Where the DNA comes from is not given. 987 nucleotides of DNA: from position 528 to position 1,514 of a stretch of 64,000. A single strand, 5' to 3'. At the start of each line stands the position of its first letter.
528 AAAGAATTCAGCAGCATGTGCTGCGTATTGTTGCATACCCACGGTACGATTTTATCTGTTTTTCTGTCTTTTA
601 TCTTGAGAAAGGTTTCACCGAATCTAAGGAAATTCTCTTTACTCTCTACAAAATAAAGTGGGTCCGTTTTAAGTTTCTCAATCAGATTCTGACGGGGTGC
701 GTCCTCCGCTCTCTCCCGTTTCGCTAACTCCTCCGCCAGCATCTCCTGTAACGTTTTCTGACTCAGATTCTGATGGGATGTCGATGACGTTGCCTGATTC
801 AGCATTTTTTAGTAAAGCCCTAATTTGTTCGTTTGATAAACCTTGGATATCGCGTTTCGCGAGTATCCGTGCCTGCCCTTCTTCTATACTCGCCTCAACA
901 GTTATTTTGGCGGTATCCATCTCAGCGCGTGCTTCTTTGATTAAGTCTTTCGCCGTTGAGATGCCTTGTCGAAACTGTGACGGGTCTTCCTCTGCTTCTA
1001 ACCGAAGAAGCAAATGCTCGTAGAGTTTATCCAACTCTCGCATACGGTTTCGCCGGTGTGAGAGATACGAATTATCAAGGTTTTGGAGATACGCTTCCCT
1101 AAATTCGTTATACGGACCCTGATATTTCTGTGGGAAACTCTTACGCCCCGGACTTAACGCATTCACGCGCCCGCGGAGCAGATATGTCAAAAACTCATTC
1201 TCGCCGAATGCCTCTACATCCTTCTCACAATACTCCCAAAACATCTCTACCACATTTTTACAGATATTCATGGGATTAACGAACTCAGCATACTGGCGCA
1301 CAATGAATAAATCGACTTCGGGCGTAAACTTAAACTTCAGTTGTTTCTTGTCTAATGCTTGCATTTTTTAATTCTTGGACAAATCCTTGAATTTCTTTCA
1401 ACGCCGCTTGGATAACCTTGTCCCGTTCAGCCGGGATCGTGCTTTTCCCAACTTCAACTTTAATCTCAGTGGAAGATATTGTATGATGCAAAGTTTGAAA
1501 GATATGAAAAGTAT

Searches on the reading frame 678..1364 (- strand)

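Call 104: search_protein_families(library=pfam, proteins=[window:678-1364:-], max_evalue=0.01)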
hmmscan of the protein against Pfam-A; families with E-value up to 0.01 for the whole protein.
window:678-1364:- (228 aa): 1 family
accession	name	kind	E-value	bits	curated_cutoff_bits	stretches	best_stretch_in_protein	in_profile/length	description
PF10045.14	DUF2280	-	0.00082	19.9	24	0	55-116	30-94/103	Uncharacterized conserved protein (DUF2280)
